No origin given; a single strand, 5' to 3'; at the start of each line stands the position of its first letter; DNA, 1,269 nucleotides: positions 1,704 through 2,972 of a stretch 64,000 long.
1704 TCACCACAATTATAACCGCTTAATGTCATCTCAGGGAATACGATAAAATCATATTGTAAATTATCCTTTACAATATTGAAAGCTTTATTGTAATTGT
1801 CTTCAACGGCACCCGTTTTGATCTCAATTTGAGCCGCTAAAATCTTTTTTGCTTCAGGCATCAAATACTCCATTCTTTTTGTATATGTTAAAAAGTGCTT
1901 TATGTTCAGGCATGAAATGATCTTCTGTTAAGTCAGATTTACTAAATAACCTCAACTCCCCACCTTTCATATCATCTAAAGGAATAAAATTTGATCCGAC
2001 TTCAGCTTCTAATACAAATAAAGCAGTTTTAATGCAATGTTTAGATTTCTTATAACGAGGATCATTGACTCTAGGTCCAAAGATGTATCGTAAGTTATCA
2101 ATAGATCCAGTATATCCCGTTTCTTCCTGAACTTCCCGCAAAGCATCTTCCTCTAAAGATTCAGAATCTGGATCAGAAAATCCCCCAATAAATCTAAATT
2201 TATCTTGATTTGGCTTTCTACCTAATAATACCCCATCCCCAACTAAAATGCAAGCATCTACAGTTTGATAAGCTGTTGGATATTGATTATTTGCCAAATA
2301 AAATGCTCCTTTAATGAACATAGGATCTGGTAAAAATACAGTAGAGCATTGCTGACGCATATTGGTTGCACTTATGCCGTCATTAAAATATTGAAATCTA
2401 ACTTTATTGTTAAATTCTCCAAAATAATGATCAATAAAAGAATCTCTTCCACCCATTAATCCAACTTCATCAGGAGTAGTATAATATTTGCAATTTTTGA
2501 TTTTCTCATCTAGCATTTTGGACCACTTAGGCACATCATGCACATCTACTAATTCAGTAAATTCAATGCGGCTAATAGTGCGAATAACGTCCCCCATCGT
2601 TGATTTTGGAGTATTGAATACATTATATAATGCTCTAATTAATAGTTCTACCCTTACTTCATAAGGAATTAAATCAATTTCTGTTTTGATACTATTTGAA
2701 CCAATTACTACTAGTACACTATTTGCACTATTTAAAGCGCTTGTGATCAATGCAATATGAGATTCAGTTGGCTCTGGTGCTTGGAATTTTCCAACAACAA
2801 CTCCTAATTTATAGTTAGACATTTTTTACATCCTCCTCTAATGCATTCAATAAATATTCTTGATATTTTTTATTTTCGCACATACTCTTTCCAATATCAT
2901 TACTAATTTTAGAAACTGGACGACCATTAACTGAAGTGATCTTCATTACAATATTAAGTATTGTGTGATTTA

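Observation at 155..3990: Complete Preiss-Handler NAD+ operon (pncB, nadM-Nudix, nadE) in a lytic phage: candidate third route of phage NAD+ reconstitution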

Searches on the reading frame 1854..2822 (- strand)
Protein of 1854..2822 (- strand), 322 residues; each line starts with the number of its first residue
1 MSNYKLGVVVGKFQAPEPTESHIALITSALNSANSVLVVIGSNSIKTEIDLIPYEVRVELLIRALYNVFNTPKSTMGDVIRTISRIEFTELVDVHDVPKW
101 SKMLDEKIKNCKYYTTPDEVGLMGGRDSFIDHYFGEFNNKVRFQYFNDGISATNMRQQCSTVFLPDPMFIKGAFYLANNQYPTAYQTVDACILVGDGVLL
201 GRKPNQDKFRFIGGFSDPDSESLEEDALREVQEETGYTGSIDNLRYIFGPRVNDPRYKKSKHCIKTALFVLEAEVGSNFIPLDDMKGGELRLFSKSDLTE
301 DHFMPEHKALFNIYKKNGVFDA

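Call 3: search_protein_families(library=pfam, proteins=[window:1854-2822:-], max_evalue=0.01)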
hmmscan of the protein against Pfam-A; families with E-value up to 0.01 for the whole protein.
window:1854-2822:- (322 aa): 1 family
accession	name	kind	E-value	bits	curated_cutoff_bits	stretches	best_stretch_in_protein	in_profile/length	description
PF00293.34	NUDIX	-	4.8e-09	36.8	21.1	1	187-303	5-123/134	NUDIX domain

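Call 4: search_protein_families(library=ncbifam, proteins=[window:1854-2822:-], max_evalue=0.01)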
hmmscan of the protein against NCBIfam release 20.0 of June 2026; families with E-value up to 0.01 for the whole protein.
window:1854-2822:- (322 aa): 8 families
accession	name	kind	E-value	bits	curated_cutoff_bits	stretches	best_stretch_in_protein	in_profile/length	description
NF003786.0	PRK05379.1-2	equivalog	5.9e-09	35.6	397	1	3-158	13-158/354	bifunctional nicotinamide-nucleotide adenylyltransferase/Nudix hydroxylase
NF003787.0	PRK05379.1-4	equivalog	2.2e-08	33.5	449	1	177-238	200-263/346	bifunctional nicotinamide-nucleotide adenylyltransferase/Nudix hydroxylase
NF003791.0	PRK05379.2-3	equivalog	5.1e-08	32.5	409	1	177-276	194-296/340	bifunctional nicotinamide-nucleotide adenylyltransferase/Nudix hydroxylase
NF003788.0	PRK05379.1-5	equivalog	2.3e-06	27.2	354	0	178-237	206-267/351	bifunctional nicotinamide-nucleotide adenylyltransferase/Nudix hydroxylase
NF010365.0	PRK13793.1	equivalog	6.5e-06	25.9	198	1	4-174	4-160/196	nicotinate-nicotinamide nucleotide adenylyltransferase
NF003790.0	PRK05379.2-2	equivalog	5.2e-05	22.5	403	0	5-44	20-57/354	bifunctional nicotinamide mononucleotide adenylyltransferase/ADP-ribose pyrophosphatase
NF001299.0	PRK00241.1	equivalog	0.0003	20.4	158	1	178-247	128-196/263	NAD(+) diphosphatase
NF003789.0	PRK05379.2-1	equivalog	0.005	15.9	355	1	7-50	10-51/312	bifunctional nicotinamide mononucleotide adenylyltransferase/ADP-ribose pyrophosphatase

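Call 5: search_protein_families(library=phrogs, proteins=[window:1854-2822:-], max_evalue=0.001)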
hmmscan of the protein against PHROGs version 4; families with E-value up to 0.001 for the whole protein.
window:1854-2822:- (322 aa): 3 families
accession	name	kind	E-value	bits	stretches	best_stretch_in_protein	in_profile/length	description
phrog_1198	-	other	3.6e-08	34.4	1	191-300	42-152/253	MutT/NUDIX hydrolase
phrog_395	-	other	1.3e-05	26.1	1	1-159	8-165/373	cytidyltransferase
phrog_9999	-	other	0.00051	21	1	208-248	54-94/186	nudix hydrolase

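Call 22: search_solved_structures(query=window:1854-2822:-, max_evalue=1, show_alignments=4)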
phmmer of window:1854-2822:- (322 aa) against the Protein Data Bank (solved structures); distinct sequences matched with E-value up to 1: 28.
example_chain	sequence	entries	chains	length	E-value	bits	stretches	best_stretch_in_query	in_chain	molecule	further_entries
4hfq_A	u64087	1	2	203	0.0011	21.3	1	179-250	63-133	MutT/nudix family protein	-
2qjo_A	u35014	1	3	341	0.0031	19.9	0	177-240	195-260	Bifunctional NMN adenylyltransferase/Nudix hydrolase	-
3o8s_A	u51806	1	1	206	0.0057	19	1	176-285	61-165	ADP-ribose pyrophosphatase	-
3smd_A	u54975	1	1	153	0.011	18.1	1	188-297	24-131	MutT/NUDIX family protein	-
3q1p_A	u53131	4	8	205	0.02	17.2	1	178-256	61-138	Phosphohydrolase (MutT/nudix family protein)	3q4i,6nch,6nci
6dby_A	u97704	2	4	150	0.11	14.8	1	189-237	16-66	Nudix hydrolase 1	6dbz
5gp0_E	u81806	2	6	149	0.11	14.8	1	189-237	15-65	Nudix hydrolase 1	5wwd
6fl4_A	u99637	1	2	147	0.11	14.7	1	189-237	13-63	Nudix hydrolase 1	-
3fk9_A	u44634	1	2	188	0.14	14.4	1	185-254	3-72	Mutator MutT protein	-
3h95_A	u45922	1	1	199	0.18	14.1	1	202-260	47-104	Nucleoside diphosphate-linked moiety X motif 6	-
2yyh_A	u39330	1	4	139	0.29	13.4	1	198-257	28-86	8-OXO-dGTPase domain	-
3i7u_A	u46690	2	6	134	0.3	13.4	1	192-241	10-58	AP4A hydrolase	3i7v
6ypb_A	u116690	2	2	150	0.36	13.1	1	188-242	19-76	Geranyl diphosphate phosphohydrolase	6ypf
4jzu_A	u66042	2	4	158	0.39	13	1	207-248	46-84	RNA PYROPHOSPHOHYDROLASE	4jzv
3id9_A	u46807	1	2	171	0.46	12.8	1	193-249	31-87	MutT/NUDIX family protein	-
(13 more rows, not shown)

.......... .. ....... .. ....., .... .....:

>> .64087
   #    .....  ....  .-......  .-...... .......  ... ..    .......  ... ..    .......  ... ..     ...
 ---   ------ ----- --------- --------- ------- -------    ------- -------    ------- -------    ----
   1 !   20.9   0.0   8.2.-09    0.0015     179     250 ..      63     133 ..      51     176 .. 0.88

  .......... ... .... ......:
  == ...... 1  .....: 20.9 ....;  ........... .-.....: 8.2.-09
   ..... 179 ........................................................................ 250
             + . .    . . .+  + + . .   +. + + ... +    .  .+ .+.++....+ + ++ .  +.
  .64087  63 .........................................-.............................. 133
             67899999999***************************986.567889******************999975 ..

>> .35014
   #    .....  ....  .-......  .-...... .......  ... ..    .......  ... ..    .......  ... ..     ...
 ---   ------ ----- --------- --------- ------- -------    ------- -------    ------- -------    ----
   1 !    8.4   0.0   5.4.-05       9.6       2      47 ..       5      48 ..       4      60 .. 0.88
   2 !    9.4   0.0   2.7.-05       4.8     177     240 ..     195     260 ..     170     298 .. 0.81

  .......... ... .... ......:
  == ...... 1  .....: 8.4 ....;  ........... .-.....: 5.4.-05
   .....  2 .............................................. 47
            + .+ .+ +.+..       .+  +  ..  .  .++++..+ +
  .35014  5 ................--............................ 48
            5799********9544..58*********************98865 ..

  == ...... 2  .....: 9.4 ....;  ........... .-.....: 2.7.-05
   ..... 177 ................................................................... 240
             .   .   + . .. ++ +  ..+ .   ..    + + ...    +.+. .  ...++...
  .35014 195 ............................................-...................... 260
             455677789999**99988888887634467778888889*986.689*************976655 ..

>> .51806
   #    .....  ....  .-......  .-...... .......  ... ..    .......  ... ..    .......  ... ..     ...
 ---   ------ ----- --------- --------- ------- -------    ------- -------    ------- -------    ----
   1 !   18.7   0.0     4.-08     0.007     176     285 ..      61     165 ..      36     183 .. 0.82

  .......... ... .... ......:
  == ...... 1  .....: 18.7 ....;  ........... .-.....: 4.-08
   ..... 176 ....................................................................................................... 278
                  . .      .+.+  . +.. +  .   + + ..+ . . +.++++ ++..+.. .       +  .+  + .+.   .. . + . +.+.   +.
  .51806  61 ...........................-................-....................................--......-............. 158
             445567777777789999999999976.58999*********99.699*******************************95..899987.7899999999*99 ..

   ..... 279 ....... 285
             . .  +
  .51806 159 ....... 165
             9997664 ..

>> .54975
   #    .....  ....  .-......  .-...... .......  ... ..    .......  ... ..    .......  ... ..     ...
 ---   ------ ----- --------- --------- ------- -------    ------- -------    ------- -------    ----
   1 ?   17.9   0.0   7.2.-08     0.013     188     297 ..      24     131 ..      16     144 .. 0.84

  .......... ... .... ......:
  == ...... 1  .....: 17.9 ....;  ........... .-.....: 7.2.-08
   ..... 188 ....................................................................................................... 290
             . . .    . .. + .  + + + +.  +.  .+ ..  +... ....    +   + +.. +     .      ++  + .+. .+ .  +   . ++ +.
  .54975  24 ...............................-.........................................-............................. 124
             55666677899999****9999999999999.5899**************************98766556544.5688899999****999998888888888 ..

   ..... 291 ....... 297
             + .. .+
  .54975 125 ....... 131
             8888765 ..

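Call 23: find_homologous_proteins(query=window:1854-2822:-, max_evalue=0.001)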
Query window:1854-2822:- (322 aa): 240 proteins with E <= 0.001 among 1802 candidates; the best 120 are listed.
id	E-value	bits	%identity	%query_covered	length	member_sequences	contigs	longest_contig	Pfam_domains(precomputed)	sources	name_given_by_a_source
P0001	1.0e-213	726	99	100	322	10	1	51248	PF00293.35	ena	-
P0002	6.1e-81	290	50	98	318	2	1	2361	-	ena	-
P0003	1.1e-74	269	44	98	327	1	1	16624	-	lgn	-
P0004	3.7e-72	261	44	98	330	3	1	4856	-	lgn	-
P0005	4.6e-69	251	45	98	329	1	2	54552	-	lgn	-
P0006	1.3e-51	194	38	99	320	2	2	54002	PF00293.35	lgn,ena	-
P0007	1.5e-45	174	38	98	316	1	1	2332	PF00293.35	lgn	-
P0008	5.2e-42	162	38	95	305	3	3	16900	PF00293.35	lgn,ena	-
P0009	3.3e-41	160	34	98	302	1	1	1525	PF00293.35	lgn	-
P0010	2.7e-40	156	36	98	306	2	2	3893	PF00293.35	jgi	-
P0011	6.0e-40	155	35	98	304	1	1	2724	PF00293.35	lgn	-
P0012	2.3e-39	153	35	97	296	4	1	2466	PF00293.35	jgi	jgi:bifunctional NMN adenylyltransferase/nudix hydrolase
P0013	2.3e-39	153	36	96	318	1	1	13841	PF00293.35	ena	-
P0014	2.4e-39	153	35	97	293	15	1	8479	PF00293.35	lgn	-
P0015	4.3e-39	153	35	95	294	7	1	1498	PF00293.35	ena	-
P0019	6.1e-38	149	36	97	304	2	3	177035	PF01467.33,PF00293.35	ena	-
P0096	7.7e-32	129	33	98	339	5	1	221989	PF00293.35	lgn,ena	-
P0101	2.1e-31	127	32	98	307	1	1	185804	PF00293.35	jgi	jgi:bifunctional NMN adenylyltransferase/nudix hydrolase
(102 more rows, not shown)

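Call 26: find_encoding_contigs(protein=P0005, flank=8000, max_places=3)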
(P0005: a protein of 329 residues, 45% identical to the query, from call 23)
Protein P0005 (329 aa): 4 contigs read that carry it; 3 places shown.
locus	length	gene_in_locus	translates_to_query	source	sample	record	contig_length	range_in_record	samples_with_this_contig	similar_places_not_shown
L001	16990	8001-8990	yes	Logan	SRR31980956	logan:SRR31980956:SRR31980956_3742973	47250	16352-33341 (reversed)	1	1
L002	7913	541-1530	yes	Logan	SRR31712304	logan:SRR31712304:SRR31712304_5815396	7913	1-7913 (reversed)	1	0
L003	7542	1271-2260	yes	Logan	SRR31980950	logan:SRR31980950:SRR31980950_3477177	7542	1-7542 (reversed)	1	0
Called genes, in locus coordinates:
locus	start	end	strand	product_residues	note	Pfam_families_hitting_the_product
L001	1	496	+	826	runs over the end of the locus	PF02867:Ribonuc_red_lgC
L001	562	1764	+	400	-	PF14528:LAGLIDADG_3 (weak)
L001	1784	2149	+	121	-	-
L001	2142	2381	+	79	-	-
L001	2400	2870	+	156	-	-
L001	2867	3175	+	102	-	-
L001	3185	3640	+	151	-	PF08722:Tn7_TnsA-like_N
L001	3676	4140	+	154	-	PF01661:Macro (faint)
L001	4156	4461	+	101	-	-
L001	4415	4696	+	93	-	-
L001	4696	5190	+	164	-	-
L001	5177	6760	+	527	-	PF02511:Thy1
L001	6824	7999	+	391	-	PF17767:NAPRTase_N, PF04095:NAPRTase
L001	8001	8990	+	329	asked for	-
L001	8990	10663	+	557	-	PF00795:CN_hydrolase, PF02540:NAD_synthase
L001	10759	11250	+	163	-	PF00692:dUTPase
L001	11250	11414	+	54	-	-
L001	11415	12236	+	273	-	-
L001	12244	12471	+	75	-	-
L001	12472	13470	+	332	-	PF00004:AAA, PF21328:Gp44_lid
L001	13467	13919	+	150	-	-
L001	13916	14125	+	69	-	-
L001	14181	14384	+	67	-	-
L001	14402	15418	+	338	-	-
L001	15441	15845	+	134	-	PF08291:Peptidase_M15_3 (faint)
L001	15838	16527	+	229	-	PF01541:GIY-YIG, PF07460:NUMOD3 (faint)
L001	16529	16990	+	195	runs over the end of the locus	-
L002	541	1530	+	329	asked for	-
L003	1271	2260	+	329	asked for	-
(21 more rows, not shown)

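Call 27: find_encoding_contigs(protein=P0006, flank=8000, max_places=3)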
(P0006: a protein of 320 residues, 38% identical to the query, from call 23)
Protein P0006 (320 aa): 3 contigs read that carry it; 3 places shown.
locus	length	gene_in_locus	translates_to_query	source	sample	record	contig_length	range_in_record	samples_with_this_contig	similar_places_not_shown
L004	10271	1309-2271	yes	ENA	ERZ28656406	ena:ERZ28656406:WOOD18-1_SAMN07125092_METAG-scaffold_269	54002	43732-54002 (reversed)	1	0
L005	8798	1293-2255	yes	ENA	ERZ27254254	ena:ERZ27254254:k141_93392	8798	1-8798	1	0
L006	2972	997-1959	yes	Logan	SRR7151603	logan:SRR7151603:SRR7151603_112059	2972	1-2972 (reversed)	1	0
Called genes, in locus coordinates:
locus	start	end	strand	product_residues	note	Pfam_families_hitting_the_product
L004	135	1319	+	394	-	PF17767:NAPRTase_N, PF04095:NAPRTase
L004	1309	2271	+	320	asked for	PF00293:NUDIX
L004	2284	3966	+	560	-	PF00795:CN_hydrolase, PF02540:NAD_synthase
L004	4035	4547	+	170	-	PF00692:dUTPase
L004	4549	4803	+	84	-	-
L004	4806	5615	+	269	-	-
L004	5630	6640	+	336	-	-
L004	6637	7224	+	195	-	-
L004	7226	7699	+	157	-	-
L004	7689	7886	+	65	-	-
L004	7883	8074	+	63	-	-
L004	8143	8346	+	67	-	-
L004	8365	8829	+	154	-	-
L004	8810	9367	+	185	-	-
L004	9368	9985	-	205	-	PF13392:HNH_3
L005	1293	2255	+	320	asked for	PF00293:NUDIX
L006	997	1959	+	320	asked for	PF00293:NUDIX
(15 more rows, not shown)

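Call 28: find_encoding_contigs(protein=P0003, flank=8000, max_places=3)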
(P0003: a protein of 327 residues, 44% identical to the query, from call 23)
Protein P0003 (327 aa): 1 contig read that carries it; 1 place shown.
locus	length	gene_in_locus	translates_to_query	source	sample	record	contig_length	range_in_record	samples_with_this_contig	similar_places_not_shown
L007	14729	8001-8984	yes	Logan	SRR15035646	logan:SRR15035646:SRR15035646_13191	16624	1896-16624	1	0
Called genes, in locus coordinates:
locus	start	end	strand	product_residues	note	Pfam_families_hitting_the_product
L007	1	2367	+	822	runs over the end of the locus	PF00317:Ribonuc_red_lgN, PF02867:Ribonuc_red_lgC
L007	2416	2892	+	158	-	-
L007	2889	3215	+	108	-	-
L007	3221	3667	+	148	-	PF08722:Tn7_TnsA-like_N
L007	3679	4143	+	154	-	-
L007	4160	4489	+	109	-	-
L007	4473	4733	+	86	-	-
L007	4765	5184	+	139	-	-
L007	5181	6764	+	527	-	PF02511:Thy1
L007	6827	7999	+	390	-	PF17767:NAPRTase_N, PF04095:NAPRTase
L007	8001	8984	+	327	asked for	-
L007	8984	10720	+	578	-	PF00795:CN_hydrolase, PF02540:NAD_synthase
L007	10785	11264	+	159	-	PF00692:dUTPase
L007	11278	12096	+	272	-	-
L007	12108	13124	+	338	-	PF00004:AAA, PF21328:Gp44_lid (weak)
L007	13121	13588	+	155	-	-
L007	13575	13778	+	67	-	-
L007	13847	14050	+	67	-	-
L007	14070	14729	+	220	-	?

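Call 29: search_dna_similar(query=window:1854-2822:-, collection=phages, mode=protein, max_rows=40, rows=spread)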
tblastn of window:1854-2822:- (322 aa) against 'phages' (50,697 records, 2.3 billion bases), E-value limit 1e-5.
Records with a match: 5; places in all: 5; records where one place covers at least 80% of the query: 5.
Best place of each record, by identity: <60% 5.
By first word of the organism name: uncultured 4; Tunturiibacter 1.
By host as written in the record: - 4; Tunturiibacter psychrotolerans X4BP1 1.
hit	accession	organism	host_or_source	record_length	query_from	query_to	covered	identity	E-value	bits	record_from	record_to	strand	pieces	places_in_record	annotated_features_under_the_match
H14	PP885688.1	Tunturiibacter phage Tunturi_5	Tunturiibacter psychrotolerans X4BP1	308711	6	310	95%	33.5%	9e-32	130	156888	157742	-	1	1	cytidyltransferase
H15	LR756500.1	uncultured phage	metagenomic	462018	3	317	98%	30.2%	2e-28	121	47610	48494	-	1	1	record has no annotation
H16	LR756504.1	uncultured phage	metagenomic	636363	3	314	97%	28.4%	3e-18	91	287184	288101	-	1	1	record has no annotation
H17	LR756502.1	uncultured phage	metagenomic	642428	3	269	83%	31.1%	7e-26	114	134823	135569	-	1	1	record has no annotation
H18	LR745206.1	uncultured phage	metagenomic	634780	1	276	86%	26.9%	2e-20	98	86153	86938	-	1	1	record has no annotation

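Call 31: find_encoding_contigs(protein=P0019, flank=6000, max_places=2)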
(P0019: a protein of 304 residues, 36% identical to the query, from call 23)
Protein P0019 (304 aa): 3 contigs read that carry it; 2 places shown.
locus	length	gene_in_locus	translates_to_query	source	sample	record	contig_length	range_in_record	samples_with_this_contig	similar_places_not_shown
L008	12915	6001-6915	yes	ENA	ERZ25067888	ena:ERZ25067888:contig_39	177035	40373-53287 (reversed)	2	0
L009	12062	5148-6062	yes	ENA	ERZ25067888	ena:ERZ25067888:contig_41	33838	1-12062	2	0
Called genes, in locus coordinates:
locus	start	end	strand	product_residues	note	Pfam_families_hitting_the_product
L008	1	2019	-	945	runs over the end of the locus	PF00501:AMP-binding, PF13193:AMP-binding_C (weak), PF00550:PP-binding (weak), PF01073:3Beta_HSD, PF01370:Epimerase, PF07993:NAD_binding_4, PF16363:GDP_Man_Dehyd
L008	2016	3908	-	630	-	PF13522:GATase_6, PF13537:GATase_7, PF00733:Asn_synthase, PF02540:NAD_synthase (weak), PF06508:QueC (weak)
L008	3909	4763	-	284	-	PF08240:ADH_N, PF00107:ADH_zinc_N (weak)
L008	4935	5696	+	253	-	PF14243:R2K_3, PF18299:R2K_2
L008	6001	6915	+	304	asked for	PF01467:CTP_transf_like, PF00293:NUDIX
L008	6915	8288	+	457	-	PF18127:NAMPT_N, PF04095:NAPRTase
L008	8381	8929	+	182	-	PF01885:PTS_2-RNA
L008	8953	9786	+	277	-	PF10021:PARG_cat_microb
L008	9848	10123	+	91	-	PF08719:NADAR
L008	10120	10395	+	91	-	PF08719:NADAR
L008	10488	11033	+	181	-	PF22075:DUF6939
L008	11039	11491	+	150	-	PF01661:Macro (weak)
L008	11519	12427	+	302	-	PF03747:ADP_ribosyl_GH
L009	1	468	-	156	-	?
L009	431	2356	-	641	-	PF13522:GATase_6, PF13537:GATase_7, PF00733:Asn_synthase, PF02540:NAD_synthase (weak), PF06508:QueC (weak)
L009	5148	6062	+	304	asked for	PF01467:CTP_transf_like, PF00293:NUDIX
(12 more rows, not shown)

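Call 32: find_encoding_contigs(protein=P0096, flank=6000, max_places=2)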
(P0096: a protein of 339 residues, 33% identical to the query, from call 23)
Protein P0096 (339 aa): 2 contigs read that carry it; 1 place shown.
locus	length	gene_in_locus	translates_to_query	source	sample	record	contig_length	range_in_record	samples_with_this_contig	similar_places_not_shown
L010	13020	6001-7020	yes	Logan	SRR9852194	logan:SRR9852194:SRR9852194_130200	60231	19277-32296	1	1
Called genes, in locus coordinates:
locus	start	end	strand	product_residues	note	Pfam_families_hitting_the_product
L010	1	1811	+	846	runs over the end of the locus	PF03104:DNA_pol_B_exo1, PF00136:DNA_pol_B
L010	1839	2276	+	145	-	PF03013:Pyr_excise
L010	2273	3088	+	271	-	PF25680:Mom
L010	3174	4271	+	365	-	PF01068:DNA_ligase_A_M, PF14743:DNA_ligase_OB_2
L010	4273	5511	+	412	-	PF01139:RtcB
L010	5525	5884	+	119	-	-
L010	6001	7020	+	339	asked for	PF00293:NUDIX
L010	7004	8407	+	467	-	PF18127:NAMPT_N, PF04095:NAPRTase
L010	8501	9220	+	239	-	-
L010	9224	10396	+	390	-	PF14236:DruA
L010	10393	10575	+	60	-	-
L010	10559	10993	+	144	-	PF09570:RE_SinI (faint)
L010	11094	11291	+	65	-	-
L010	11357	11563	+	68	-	-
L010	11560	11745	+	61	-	-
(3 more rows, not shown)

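Call 33: find_encoding_contigs(protein=P0101, flank=6000, max_places=2)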
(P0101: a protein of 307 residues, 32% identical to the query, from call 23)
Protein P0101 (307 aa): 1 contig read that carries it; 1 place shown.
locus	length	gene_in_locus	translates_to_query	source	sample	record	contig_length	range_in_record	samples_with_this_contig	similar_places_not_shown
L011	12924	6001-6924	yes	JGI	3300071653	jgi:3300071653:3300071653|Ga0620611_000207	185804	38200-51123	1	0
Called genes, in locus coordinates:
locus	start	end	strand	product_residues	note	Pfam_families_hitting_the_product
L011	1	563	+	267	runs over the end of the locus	PF04446:Thg1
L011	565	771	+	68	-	-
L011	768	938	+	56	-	-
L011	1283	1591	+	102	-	-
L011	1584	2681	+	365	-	PF06508:QueC (faint)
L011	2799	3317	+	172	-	-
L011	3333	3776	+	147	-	-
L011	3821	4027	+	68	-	-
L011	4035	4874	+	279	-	-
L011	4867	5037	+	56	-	-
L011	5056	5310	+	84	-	-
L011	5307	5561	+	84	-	-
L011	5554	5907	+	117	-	-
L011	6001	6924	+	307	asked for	PF00293:NUDIX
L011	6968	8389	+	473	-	PF18127:NAMPT_N, PF04095:NAPRTase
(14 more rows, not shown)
